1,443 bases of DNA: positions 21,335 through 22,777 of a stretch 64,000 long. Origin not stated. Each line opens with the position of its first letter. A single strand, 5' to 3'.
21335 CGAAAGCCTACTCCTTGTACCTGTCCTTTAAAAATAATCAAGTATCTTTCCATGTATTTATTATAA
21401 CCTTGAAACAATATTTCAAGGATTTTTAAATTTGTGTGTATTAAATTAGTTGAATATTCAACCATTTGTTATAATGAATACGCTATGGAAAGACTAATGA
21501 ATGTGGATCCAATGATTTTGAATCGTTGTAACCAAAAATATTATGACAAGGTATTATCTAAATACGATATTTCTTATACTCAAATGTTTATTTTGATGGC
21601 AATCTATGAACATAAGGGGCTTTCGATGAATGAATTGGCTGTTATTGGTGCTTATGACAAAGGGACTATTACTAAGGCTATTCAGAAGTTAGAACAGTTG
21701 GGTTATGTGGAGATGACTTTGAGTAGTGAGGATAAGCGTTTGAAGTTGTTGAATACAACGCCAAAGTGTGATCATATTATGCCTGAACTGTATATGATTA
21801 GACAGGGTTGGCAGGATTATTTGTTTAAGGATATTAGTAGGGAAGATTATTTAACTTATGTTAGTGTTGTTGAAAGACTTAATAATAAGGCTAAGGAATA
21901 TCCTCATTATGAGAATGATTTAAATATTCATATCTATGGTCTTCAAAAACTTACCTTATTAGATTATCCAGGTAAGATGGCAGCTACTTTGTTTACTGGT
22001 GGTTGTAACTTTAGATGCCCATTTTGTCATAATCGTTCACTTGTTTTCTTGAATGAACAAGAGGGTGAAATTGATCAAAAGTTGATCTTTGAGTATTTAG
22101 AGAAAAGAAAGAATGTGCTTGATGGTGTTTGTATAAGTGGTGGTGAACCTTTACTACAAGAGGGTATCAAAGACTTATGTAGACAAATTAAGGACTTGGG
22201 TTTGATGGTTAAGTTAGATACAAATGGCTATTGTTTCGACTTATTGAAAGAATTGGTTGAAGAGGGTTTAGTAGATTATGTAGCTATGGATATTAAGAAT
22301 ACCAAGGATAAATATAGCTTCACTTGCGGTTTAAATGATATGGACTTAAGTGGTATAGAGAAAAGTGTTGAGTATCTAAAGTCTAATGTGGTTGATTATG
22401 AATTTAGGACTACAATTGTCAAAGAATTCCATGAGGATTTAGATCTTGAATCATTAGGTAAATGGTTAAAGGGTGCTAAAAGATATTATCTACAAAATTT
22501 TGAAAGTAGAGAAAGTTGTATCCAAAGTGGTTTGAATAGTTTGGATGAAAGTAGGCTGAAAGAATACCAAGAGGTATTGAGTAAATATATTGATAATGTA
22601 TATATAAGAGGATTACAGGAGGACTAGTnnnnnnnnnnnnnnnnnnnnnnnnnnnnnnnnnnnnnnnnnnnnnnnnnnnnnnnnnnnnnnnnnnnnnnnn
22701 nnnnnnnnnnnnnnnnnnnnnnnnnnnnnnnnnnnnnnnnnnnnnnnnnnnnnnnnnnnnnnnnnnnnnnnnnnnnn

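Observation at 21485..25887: Self-contained second class III RNR module: MarR-NrdG fusion, NrdD with fused CPKC redoxin domain, and a translationally coupled TrxR-like gene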

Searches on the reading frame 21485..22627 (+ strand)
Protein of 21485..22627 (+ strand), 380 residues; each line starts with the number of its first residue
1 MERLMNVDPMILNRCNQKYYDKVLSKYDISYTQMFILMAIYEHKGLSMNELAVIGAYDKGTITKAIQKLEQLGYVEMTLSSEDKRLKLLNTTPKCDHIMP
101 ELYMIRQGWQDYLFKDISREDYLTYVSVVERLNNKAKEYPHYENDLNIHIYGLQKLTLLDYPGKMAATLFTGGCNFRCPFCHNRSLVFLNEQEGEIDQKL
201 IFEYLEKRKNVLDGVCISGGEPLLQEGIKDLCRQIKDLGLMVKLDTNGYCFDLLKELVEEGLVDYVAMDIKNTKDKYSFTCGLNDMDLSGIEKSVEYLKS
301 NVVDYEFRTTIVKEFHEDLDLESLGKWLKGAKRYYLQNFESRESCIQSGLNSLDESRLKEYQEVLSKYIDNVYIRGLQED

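Call 3: search_protein_families(library=pfam, proteins=[window:21485-22627:+], max_evalue=0.01)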
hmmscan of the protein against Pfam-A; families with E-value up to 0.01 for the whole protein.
window:21485-22627:+ (380 aa): 11 families
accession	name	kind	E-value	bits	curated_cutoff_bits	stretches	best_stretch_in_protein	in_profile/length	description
PF04055.27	Radical_SAM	-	4.3e-18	66.5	29.5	1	170-311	3-150/166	Radical SAM superfamily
PF12802.13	MarR_2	-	7e-14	52.2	27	1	27-85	1-60/61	MarR family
PF01047.28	MarR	-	1.3e-11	44.6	24.6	1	29-85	1-57/59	MarR family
PF13353.11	Fer4_12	-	6.2e-11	43.2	22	1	167-267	8-110/137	4Fe-4S single cluster domain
PF22381.2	Staph_reg_Sar_Rot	-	1.9e-10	41.1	27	1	18-90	1-73/85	Transcriptional regulator SarA/Rot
PF13463.12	HTH_27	-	2.2e-07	31.5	22.2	1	31-94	3-67/68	Winged helix DNA-binding domain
PF22194.2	F-93_WHD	-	8.8e-05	22.9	28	0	35-87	1-57/62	F-93, winged-helix domain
PF13412.12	HTH_24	-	0.00025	21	21.9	0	36-76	8-48/48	Winged helix-turn-helix DNA-binding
PF25212.1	HVO_A0114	-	0.0057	16.9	27.6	0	33-85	24-76/84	HVO_A0114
PF13601.12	HTH_34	-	0.0063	17.1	27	0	35-94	4-64/80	Winged helix DNA-binding domain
PF01978.25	TrmB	-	0.0094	16.2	25.6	0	24-80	1-57/68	Sugar-specific transcriptional regulator TrmB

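Call 4: search_protein_families(library=ncbifam, proteins=[window:21485-22627:+], max_evalue=0.01)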
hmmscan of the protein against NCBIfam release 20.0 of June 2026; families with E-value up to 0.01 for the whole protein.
window:21485-22627:+ (380 aa): 67 families (the best 25 are shown)
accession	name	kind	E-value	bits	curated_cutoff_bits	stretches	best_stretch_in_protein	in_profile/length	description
TIGR02495.1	NrdG2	equivalog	4.8e-62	208.7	131.15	1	150-339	2-192/193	anaerobic ribonucleoside-triphosphate reductase activating protein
TIGR02493.1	PFLA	equivalog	1.5e-17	63.8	231.75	1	152-277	4-134/235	pyruvate formate-lyase-activating protein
NF045593.1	bilirub_TF_BilQ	equivalog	4.1e-16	58.9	125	1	12-134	11-133/135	bilirubin utilization transcriptional regulator BilQ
TIGR04041.1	activase_YjjW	hypoth_equivalog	4.8e-15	55.7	250.2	2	200-342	97-241/276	YjjW family glycine radical enzyme activase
TIGR03963.1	rSAM_QueE_Clost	equivalog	5.2e-15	55.7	260.1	1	163-316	18-168/219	putative 7-carboxy-7-deazaguanine synthase QueE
NF008356.0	PRK11145.1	equivalog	2.6e-13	49.8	375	1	152-329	9-189/246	pyruvate formate lyase 1-activating protein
TIGR04317.1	W_rSAM_matur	equivalog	1.6e-12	47.2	380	1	171-279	11-119/349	tungsten cofactor oxidoreductase radical SAM maturase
TIGR02494.1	PFLE_PFLC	subfamily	2.1e-12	46.9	174.35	2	214-326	126-237/293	glycyl-radical enzyme activating protein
TIGR02491.1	NrdG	equivalog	2.1e-11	44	126.1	1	155-240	7-92/154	anaerobic ribonucleoside-triphosphate reductase activating protein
NF052638.1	TransRegOhrRVib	equivalog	5.9e-11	42.3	200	1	19-97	25-103/141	transcriptional regulator OhrR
TIGR04051.1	rSAM_NirJ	equivalog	1.2e-10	40.9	515.45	1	173-319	11-156/354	heme d1 biosynthesis radical SAM protein NirJ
TIGR02668.1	moaA_archaeal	equivalog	1.6e-10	40.5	325.25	1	171-302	17-155/303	GTP 3',8-cyclase MoaA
NF001199.0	PRK00164.2-1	equivalog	3.2e-10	39.6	231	1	171-298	19-153/308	GTP 3',8-cyclase MoaA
TIGR02666.1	moaA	equivalog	4.2e-10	39.1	284.05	1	171-263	17-116/336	GTP 3',8-cyclase MoaA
TIGR04003.1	rSAM_BssD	equivalog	7.1e-10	38.5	496.45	2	152-184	5-36/314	[benzylsuccinate synthase]-activating enzyme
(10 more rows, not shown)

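Call 8: find_homologous_proteins(query=window:21485-22627:+, max_evalue=0.00001)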
Query window:21485-22627:+ (380 aa): 8000 proteins with E <= 0.00001 among 8000 candidates; the best 120 are listed.
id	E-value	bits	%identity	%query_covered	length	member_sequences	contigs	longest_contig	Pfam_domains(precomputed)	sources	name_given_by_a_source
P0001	8.7e-244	826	96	100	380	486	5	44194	PF01047.29,PF04055.28,PF13353.12,PF12802.14,PF22381.3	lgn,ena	-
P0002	7.2e-233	790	91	100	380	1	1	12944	PF01047.29,PF13463.13,PF04055.28,PF13353.12,PF12802.14,PF22381.3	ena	-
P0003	1.4e-201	687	80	99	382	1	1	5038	PF01047.29,PF22194.3,PF13463.13,PF04055.28,PF13353.12,PF12802.14,PF22381.3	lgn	-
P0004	2.8e-198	676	100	78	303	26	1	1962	PF01047.29,PF13463.13,PF04055.28,PF13353.12,PF12802.14,PF22381.3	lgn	-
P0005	6.9e-172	590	68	100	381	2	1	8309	PF01047.29,PF04055.28,PF13353.12,PF12802.14,PF22381.3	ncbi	-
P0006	2.2e-171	588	69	99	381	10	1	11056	PF01047.29,PF13463.13,PF04055.28,PF13353.12,PF12802.14,PF22381.3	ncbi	-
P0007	1.1e-168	579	68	99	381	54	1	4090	PF01047.29,PF13463.13,PF04055.28,PF13353.12,PF12802.14,PF22381.3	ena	-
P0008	1.5e-158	546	63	99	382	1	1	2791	PF01047.29,PF04055.28,PF13353.12,PF12802.14,PF22381.3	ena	-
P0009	9.1e-158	543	63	99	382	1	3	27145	PF01047.29,PF04055.28,PF13353.12,PF12802.14,PF22381.3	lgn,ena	-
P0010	1.1e-157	543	63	99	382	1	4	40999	PF01047.29,PF04055.28,PF13353.12,PF12802.14,PF22381.3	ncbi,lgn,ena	-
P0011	2.4e-157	542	63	99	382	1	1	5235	PF01047.29,PF04055.28,PF13353.12,PF12802.14,PF22381.3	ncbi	-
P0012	3.1e-157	541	63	99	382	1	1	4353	PF01047.29,PF04055.28,PF13353.12,PF12802.14,PF22381.3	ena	-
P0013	5.1e-157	541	63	99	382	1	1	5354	PF01047.29,PF04055.28,PF13353.12,PF12802.14,PF22381.3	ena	-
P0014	1.7e-156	539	63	99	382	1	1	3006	PF01047.29,PF04055.28,PF13353.12,PF12802.14,PF22381.3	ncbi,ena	-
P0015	1.7e-154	532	61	99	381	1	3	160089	PF01047.29,PF13463.13,PF04055.28,PF13353.12,PF12802.14,PF22381.3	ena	-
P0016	2.5e-154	532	61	99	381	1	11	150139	PF01047.29,PF13463.13,PF04055.28,PF13353.12,PF12802.14,PF22381.3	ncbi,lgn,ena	-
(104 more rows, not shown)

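Call 24: find_encoding_contigs(protein=P0016, flank=6000, max_places=3)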
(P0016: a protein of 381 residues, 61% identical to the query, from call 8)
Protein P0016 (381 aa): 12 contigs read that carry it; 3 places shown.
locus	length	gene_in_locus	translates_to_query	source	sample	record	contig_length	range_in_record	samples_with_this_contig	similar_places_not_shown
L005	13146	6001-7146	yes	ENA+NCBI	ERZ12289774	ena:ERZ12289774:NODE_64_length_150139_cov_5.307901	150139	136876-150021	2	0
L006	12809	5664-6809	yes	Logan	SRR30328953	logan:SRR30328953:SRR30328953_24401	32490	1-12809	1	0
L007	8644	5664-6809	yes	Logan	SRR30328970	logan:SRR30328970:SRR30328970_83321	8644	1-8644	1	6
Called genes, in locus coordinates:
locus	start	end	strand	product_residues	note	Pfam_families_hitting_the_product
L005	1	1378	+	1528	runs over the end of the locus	PF04616:Glyco_hydro_43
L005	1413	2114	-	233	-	PF14808:TMEM164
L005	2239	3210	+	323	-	PF13280:WYL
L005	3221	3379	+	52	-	PF00301:Rubredoxin, PF21349:RUBY_RBDX (faint)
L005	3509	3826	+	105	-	PF05066:HARE-HTH (weak)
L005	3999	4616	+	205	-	-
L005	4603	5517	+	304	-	PF08843:AbiEii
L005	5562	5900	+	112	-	PF13240:Zn_Ribbon_1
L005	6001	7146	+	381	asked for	PF22381:Staph_reg_Sar_Rot, PF01047:MarR, PF12802:MarR_2, PF13463:HTH_27 (faint), PF13353:Fer4_12, PF04055:Radical_SAM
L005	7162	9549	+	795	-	PF03477:ATP-cone, PF13597:NRDD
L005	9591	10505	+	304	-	PF00070:Pyr_redox (faint), PF00890:FAD_binding_2 (weak), PF01134:GIDA (faint), PF01266:DAO (weak), PF07992:Pyr_redox_2, PF12831:FAD_oxidored, PF13450:NAD_binding_8 (weak), PF13738:Pyr_redox_3, +1 more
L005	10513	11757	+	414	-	PF02127:Peptidase_M18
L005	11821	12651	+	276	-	PF00454:PI3_PI4_kinase (weak)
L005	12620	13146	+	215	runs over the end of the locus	?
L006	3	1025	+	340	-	?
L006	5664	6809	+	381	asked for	PF22381:Staph_reg_Sar_Rot, PF01047:MarR, PF12802:MarR_2, PF13463:HTH_27 (faint), PF13353:Fer4_12, PF04055:Radical_SAM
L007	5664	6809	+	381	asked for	PF22381:Staph_reg_Sar_Rot, PF01047:MarR, PF12802:MarR_2, PF13463:HTH_27 (faint), PF13353:Fer4_12, PF04055:Radical_SAM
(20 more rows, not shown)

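Call 26: find_related_loci(query=A1, collection=genome_contigs, flank=7000)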
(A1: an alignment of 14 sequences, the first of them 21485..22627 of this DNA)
Query A1 (380 aa) in genome_contigs; peptide patterns used: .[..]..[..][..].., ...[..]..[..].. (x = any residue, [..] = any of these).
600 stretches matched a pattern (row limit reached: there are more); 592 encode a relative of the query (tblastn E <= 1e-3); the best 80 are kept; 80 distinct loci.
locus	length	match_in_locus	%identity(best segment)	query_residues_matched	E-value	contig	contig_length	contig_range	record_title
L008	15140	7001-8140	99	1-380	0e+0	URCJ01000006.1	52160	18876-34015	uncultured Solobacterium sp. isolate UMGS869 genome assembly, contig: NODE_170_length_52160_cov_3.940428, whole genome s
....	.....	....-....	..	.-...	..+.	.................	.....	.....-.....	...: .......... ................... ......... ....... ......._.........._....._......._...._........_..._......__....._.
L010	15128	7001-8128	59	5-380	2e-145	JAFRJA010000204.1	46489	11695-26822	MAG: Erysipelotrichaceae bacterium isolate RGIG2514 Goat_Jejunum-3__c435356, whole genome shotgun sequence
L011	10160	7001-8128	57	5-379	3e-144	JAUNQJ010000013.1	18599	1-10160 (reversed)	MAG: Erysipelotrichaceae bacterium isolate S38M_St_36 NODE_612_length_18599_cov_17.475302, whole genome shotgun sequence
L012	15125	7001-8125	58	5-379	7e-144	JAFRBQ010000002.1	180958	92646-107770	MAG: Erysipelotrichaceae bacterium isolate RGIG2348 Goat_Ileum-2__c15164, whole genome shotgun sequence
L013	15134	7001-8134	57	2-379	3e-142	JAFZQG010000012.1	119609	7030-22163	MAG: Erysipelotrichaceae bacterium isolate RGIG7999 Water_buffalos_Rumen-1__c202478, whole genome shotgun sequence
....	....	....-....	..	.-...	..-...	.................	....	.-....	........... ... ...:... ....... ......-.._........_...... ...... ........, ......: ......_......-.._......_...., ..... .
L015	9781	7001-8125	59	5-379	7e-142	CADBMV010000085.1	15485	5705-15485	MAG: uncultured Erysipelotrichaceae bacterium isolate RUG14118 genome assembly, contig: RUG14118_asm_85, whole genome sh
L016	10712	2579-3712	56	3-379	6e-141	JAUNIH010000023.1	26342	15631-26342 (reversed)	MAG: Erysipelotrichaceae bacterium isolate S28M_St_metabat_45 NODE_1310_length_26342_cov_35.916917, whole genome shotgun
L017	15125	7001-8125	56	5-379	5e-140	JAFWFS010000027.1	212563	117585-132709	MAG: Erysipelotrichaceae bacterium isolate RGIG5698 Sheep_Duodenum.Co__c1067528, whole genome shotgun sequence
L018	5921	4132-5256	57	5-379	3e-139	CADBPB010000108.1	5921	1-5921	MAG: uncultured Erysipelotrichaceae bacterium isolate RUG14174 genome assembly, contig: RUG14174_asm_108, whole genome s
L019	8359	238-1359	54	4-378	2e-136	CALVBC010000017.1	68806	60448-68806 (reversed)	MAG: uncultured Erysipelotrichaceae bacterium isolate E22__bin136 genome assembly, contig: E22__k127_6534724, whole geno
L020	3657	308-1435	52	4-378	9e-133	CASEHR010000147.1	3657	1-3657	uncultured Firmicutes bacterium isolate CO.A102.metabat-bins.168 genome assembly, contig: CO.A102.metabat-bins.168.fa_k1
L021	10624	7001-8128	53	1-376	3e-123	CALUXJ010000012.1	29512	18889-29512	MAG: uncultured Acholeplasmatales bacterium isolate BRZ_RD__bin49 genome assembly, contig: BRZ_RD__NODE_1455_length_2951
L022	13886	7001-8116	51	5-377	1e-119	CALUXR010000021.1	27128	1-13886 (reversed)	MAG: uncultured Acholeplasmatales bacterium isolate BRZ_KG__bin78 genome assembly, contig: BRZ_KG__NODE_2306_length_2712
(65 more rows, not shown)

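Call 65: search_protein_representatives(protein=window:21485-22627:+)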
Query: 380 residues. Proteins with E-value up to 0.001 (for the whole library): 9842; up to 1e-10: 4608; up to 1e-30: 1291. The best 150 are listed.
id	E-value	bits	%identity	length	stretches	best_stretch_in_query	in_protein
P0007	3.5e-169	579.0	68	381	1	3-378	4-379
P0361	1.2e-102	360.1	45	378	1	6-375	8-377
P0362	2.1e-102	359.3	60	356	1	7-284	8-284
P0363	4.1e-102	358.3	46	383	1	10-379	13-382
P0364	4.7e-96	338.4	44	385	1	8-377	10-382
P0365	2.4e-95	336.1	41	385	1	10-379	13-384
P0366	9.1e-88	311.1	42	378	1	5-374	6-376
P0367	6.5e-85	301.7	40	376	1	2-373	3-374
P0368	1.3e-81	290.9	38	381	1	4-374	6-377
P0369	5.5e-81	288.8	40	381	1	10-371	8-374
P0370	1.6e-78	280.7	53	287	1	4-259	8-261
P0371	1.3e-77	277.7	40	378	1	9-376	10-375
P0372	5.7e-76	272.3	40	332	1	49-373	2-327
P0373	5.9e-74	265.7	35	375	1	7-375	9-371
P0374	1.4e-71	257.8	36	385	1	11-375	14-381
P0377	3.3e-69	250.1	33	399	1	3-373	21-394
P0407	6.6e-61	222.7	45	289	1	147-377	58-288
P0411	4.3e-60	220.1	46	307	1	127-379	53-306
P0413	1.1e-59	218.7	37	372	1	2-375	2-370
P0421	4.5e-58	213.4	45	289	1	148-376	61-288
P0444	5.1e-55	203.4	45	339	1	148-377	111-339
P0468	1.0e-52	195.8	33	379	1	8-360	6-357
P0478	3.8e-52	193.9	41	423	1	145-375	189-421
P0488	1.9e-51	191.7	38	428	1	142-377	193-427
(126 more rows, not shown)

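Call 66: search_protein_families(library=pfam, proteins=[P0478, P0488, P0444, P0407, P0411, P0377, P0468, P0413, P0421], max_evalue=0.001)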
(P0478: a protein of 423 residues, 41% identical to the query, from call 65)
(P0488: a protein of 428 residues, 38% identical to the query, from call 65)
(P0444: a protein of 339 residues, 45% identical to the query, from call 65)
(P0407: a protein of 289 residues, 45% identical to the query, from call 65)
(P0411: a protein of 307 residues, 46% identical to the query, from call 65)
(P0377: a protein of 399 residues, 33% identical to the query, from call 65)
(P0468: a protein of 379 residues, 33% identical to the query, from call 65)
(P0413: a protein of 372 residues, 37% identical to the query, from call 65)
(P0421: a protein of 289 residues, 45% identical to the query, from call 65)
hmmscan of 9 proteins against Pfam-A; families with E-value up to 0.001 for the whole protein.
P0478 (423 aa): 3 families
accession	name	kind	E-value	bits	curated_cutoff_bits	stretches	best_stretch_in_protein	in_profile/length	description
PF04055.27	Radical_SAM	-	8e-22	78.6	29.5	1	213-361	2-157/166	Radical SAM superfamily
PF01553.26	Acyltransferase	-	3.5e-19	69.4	23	1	4-103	30-131/132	Acyltransferase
PF13353.11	Fer4_12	-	1.7e-07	32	22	1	211-284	8-82/137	4Fe-4S single cluster domain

P0488 (428 aa): 3 families
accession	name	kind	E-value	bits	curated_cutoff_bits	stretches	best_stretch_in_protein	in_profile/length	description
PF04055.27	Radical_SAM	-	1.5e-19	71.2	29.5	1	220-377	3-165/166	Radical SAM superfamily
PF00293.34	NUDIX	-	1.2e-09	38.7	21.1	1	46-165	5-120/134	NUDIX domain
PF13353.11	Fer4_12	-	2e-08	35.1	22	1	215-325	6-118/137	4Fe-4S single cluster domain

P0444 (339 aa): 2 families
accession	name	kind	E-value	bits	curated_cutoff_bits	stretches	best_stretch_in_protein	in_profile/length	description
PF04055.27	Radical_SAM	-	1.4e-19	71.4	29.5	1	132-283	2-160/166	Radical SAM superfamily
PF13353.11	Fer4_12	-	9.7e-13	49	22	1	128-231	6-111/137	4Fe-4S single cluster domain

P0407 (289 aa): 2 families
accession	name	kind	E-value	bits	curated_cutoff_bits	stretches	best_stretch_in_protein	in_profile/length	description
PF04055.27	Radical_SAM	-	1.1e-18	68.4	29.5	1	81-215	3-142/166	Radical SAM superfamily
PF13353.11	Fer4_12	-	1e-05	26.3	22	1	78-143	8-74/137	4Fe-4S single cluster domain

P0411 (307 aa): 2 families
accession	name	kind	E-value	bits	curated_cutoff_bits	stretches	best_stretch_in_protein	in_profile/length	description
PF04055.27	Radical_SAM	-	1.3e-17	64.9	29.5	1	95-206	3-120/166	Radical SAM superfamily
PF13353.11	Fer4_12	-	3.4e-07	31.1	22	1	99-179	15-97/137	4Fe-4S single cluster domain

P0377 (399 aa): 8 families
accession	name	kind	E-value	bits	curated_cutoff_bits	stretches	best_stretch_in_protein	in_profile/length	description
PF01047.28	MarR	-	1.9e-12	47.3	24.6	1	50-104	4-58/59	MarR family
PF12802.13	MarR_2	-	1.9e-10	41.2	27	1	45-104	1-61/61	MarR family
PF22381.2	Staph_reg_Sar_Rot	-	7.7e-10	39.2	27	1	38-120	3-85/85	Transcriptional regulator SarA/Rot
PF13412.12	HTH_24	-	5e-08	32.8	21.9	1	52-94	6-48/48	Winged helix-turn-helix DNA-binding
PF04055.27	Radical_SAM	-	1e-07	32.7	29.5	1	215-335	27-154/166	Radical SAM superfamily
PF13463.12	HTH_27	-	1.1e-05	26.1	22.2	0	53-112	7-67/68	Winged helix DNA-binding domain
PF13353.11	Fer4_12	-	0.0003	21.5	22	1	218-292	41-114/137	4Fe-4S single cluster domain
PF25212.1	HVO_A0114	-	0.00039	20.6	27.6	0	51-98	24-71/84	HVO_A0114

P0468 (379 aa): 8 families
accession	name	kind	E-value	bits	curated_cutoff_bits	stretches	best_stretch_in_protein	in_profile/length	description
PF04055.27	Radical_SAM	-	9.7e-18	65.3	29.5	1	166-309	3-151/166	Radical SAM superfamily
PF12802.13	MarR_2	-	3.1e-12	46.9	27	1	27-84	3-61/61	MarR family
PF01047.28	MarR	-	1.5e-10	41.3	24.6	1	30-84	4-58/59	MarR family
PF13353.11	Fer4_12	-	3.6e-07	31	22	1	165-269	10-118/137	4Fe-4S single cluster domain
PF13463.12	HTH_27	-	7.1e-07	29.8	22.2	1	33-90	7-65/68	Winged helix DNA-binding domain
PF22381.2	Staph_reg_Sar_Rot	-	1.3e-06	28.9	27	1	18-99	3-84/85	Transcriptional regulator SarA/Rot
PF13412.12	HTH_24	-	0.00015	21.7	21.9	1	35-74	9-48/48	Winged helix-turn-helix DNA-binding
PF04182.18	B-block_TFIIIC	-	0.00035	21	22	0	41-108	16-72/73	B-block binding subunit of TFIIIC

P0413 (372 aa): 4 families
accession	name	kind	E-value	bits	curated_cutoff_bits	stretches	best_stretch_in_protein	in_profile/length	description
PF22381.2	Staph_reg_Sar_Rot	-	8.3e-10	39.1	27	1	18-99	1-82/85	Transcriptional regulator SarA/Rot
PF12802.13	MarR_2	-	1.4e-09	38.4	27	1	27-85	1-60/61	MarR family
PF13463.12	HTH_27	-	1.3e-05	25.8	22.2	1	34-95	6-68/68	Winged helix DNA-binding domain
PF01047.28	MarR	-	1.3e-05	25.5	24.6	1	33-86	5-58/59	MarR family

P0421 (289 aa): 2 families
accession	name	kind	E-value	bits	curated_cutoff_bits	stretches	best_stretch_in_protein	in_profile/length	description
PF04055.27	Radical_SAM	-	8.4e-18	65.5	29.5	1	83-229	3-156/166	Radical SAM superfamily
PF13353.11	Fer4_12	-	1.5e-10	41.9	22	1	78-166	6-97/137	4Fe-4S single cluster domain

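Call 71: predict_structure(alignment_id=A1)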
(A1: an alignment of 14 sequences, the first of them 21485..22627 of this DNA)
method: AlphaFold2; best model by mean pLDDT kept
length: 380 residues; sequences in the alignment: 14
mean_pLDDT: 81.4   pTM: 0.59
mean pLDDT of the five models: 81.4, 77.9, 77.9, 77.3, 76.9
residues with pLDDT >= 90: 150; 70-90: 157; 50-70: 52; < 50: 21
segments of 3 or more residues with pLDDT < 50: 1-8, 183-192
pLDDT, mean of each block of 10 residues (from residue 1): 45 75 88 89 86 72 90 91 85 92 87 79 74 62 62 73 78 60 45 70 92 87 87 95 91 97 94 84 79 96 92 88 95 88 64 90 96 75
secondary structure, 60 per line:
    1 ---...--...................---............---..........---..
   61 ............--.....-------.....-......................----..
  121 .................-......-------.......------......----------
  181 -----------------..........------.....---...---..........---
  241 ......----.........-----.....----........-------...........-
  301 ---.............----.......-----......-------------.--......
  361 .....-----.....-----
elements in order: H9-27 H31-42 H48-55 H59-72 E75-79 E87-91 H93-114 H119-137 H139-144 E152-158 E165-170 H198-207 E214-218 H228-237 E241-246 H251-259 E265-269 H274-281 H289-299 E304-312 H313-316 H321-327 E333-338 H355-365 E371-375
